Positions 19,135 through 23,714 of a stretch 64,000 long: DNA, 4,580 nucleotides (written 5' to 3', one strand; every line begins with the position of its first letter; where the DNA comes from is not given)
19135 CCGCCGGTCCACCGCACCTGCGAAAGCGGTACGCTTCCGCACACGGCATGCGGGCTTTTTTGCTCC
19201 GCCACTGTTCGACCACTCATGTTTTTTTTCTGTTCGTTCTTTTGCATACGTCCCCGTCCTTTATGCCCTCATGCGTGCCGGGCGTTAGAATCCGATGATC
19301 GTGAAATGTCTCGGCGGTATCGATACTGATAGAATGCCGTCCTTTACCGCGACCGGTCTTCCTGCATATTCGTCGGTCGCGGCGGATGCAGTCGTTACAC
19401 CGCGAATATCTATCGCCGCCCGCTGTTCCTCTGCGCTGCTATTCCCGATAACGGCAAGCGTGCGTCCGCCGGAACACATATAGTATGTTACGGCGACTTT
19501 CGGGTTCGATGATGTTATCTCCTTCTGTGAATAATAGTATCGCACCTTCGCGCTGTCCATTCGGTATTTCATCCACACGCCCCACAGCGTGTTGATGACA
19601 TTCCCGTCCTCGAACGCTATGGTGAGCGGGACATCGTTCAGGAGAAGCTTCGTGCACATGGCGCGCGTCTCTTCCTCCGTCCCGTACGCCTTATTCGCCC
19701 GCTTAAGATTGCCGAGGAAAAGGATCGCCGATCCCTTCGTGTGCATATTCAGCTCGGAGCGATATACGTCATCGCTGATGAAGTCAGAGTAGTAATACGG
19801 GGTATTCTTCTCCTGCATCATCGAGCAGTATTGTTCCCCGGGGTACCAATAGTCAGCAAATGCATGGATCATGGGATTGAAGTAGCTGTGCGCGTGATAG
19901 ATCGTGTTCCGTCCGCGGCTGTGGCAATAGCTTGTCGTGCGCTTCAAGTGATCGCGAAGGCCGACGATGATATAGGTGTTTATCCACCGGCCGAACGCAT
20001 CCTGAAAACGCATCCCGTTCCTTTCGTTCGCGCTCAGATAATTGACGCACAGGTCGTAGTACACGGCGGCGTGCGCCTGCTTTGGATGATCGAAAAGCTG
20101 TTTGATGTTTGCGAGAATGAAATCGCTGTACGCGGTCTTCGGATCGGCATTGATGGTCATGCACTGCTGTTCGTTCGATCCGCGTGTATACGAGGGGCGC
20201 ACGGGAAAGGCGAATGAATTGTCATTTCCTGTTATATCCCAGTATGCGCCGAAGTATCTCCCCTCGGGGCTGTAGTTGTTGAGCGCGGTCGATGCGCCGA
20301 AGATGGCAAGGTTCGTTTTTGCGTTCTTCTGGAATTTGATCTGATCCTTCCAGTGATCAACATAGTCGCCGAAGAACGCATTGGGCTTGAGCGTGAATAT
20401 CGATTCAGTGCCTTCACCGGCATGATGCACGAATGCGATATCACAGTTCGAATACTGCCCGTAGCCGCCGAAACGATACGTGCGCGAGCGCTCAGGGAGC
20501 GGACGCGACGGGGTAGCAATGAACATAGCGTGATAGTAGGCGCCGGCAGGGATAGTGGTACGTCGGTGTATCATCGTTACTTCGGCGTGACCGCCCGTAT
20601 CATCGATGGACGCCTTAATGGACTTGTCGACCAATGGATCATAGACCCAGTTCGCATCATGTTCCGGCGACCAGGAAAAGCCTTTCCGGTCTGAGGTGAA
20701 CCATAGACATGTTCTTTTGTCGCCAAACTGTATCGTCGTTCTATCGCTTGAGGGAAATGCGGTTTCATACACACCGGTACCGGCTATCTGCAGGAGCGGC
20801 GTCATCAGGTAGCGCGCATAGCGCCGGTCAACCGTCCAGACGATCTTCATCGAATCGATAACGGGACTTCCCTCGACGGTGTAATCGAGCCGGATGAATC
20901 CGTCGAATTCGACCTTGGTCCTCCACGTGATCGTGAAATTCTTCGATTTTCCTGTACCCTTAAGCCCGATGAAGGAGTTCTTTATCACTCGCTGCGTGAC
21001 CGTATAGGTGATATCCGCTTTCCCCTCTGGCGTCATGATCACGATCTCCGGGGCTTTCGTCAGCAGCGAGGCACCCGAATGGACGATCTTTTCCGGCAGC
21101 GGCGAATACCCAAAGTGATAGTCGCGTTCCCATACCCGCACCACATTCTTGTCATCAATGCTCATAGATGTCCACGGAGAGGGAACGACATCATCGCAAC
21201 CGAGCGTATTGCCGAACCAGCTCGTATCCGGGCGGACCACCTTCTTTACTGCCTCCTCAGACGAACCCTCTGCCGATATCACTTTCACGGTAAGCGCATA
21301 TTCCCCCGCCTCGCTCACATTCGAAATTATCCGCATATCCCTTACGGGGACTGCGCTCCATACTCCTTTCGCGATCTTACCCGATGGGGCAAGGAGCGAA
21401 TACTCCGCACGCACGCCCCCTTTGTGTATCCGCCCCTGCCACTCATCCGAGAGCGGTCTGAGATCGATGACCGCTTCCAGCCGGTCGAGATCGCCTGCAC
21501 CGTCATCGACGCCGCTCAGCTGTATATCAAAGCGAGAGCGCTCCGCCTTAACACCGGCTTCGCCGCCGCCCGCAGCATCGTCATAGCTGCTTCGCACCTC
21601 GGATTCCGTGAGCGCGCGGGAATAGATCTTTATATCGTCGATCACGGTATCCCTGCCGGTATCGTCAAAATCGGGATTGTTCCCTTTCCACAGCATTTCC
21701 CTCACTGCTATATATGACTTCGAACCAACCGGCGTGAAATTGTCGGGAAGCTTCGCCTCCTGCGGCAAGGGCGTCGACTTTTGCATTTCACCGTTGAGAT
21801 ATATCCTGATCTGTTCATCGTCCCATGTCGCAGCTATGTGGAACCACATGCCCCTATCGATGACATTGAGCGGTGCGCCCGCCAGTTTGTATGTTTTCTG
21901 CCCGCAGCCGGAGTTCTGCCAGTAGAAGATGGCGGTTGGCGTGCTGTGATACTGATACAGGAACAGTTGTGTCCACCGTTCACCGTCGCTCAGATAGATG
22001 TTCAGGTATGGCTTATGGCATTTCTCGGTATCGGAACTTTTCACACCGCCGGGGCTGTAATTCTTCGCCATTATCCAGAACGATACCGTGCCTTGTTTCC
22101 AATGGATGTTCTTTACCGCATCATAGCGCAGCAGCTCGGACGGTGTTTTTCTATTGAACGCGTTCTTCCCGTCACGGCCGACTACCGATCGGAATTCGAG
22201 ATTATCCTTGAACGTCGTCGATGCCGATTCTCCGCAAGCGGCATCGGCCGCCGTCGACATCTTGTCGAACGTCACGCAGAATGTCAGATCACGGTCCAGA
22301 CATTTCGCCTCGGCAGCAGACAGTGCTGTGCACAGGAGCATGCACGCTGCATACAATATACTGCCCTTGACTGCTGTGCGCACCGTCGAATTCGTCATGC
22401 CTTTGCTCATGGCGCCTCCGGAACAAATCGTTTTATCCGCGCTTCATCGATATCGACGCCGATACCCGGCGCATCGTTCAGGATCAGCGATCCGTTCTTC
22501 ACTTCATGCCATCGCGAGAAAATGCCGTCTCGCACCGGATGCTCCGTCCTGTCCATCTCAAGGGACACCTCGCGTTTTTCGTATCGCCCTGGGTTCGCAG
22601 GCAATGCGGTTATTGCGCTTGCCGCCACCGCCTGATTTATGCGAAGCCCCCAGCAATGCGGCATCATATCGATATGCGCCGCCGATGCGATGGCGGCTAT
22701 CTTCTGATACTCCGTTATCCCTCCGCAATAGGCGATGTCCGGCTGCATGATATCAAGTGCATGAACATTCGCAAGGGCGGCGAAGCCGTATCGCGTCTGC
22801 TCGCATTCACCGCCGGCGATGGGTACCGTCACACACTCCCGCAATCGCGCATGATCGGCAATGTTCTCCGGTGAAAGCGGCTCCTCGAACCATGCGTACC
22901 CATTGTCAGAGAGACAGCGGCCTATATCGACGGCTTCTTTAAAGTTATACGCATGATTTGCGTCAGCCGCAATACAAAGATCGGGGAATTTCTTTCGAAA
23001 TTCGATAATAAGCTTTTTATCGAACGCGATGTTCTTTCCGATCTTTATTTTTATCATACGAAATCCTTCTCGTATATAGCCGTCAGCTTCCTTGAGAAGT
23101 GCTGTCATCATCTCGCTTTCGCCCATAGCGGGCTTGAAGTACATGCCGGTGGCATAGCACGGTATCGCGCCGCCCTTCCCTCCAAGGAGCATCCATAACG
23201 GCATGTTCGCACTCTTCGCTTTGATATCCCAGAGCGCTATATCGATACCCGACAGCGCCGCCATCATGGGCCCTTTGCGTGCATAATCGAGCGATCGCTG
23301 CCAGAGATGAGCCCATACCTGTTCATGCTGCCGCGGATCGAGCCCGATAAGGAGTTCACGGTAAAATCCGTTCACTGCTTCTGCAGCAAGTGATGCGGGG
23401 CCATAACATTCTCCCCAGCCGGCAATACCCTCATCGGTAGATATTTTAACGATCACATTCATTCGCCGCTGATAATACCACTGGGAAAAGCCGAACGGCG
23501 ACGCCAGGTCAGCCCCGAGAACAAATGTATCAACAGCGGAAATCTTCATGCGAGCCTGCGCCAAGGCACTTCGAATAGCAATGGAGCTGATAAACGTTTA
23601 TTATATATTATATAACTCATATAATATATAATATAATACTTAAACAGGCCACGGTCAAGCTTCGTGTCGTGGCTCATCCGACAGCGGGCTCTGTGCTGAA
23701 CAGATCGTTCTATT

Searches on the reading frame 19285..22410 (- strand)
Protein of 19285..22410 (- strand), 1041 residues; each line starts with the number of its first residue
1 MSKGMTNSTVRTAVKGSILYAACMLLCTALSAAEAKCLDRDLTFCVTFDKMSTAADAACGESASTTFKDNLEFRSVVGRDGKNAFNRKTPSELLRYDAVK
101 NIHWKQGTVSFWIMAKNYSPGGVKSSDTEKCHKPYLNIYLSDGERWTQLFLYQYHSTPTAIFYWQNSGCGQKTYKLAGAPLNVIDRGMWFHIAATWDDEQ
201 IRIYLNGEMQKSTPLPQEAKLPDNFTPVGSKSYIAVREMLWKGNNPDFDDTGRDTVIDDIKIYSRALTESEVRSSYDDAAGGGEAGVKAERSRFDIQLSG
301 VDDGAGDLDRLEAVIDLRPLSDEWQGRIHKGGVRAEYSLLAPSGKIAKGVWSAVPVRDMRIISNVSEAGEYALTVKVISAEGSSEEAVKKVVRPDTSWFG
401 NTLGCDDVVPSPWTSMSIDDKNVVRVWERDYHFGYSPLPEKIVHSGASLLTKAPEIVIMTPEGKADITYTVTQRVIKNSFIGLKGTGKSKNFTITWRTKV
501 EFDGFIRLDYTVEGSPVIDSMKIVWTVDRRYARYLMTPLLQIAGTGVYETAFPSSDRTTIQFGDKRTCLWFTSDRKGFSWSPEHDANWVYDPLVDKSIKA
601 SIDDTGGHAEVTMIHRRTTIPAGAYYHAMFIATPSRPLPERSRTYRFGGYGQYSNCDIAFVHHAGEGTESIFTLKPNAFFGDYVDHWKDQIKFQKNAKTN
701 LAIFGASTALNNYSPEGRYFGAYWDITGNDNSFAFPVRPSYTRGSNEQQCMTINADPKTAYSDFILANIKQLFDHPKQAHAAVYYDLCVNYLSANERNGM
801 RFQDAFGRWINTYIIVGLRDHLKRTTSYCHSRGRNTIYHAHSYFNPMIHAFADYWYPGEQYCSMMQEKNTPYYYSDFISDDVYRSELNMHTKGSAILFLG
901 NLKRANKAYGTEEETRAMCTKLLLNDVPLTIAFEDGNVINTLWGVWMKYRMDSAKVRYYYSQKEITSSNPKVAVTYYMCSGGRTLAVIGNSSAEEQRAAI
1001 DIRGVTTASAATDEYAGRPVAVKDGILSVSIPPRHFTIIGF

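Call 55: search_protein_families(library=pfam, proteins=[window:19285-22410:-], max_evalue=0.0001)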
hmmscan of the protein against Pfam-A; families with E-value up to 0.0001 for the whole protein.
window:19285-22410:- (1041 aa): 2 families
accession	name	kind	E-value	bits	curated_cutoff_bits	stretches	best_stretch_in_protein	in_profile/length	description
PF13385.13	Laminin_G_3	-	6.3e-13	49.6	27.6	1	106-272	18-150/151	Concanavalin A-like lectin/glucanases superfamily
PF19543.5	GH123_N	-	1.7e-11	43.2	22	1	374-537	302-478/969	Glycoside hydrolase 123, N-terminal domain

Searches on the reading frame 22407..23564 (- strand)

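Call 55: search_protein_families(library=pfam, proteins=[window:22407-23564:-], max_evalue=0.0001)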
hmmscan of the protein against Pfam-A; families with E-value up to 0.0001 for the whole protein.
window:22407-23564:- (385 aa): 2 families
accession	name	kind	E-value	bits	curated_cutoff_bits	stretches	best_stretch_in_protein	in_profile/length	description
PF13378.12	MR_MLE_C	-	1.4e-53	182.3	29.4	1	156-375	2-218/219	Enolase C-terminal domain-like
PF02746.21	MR_MLE_N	-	1.3e-18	67.8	22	1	21-128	14-117/117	Mandelate racemase / muconate lactonizing enzyme, N-terminal domain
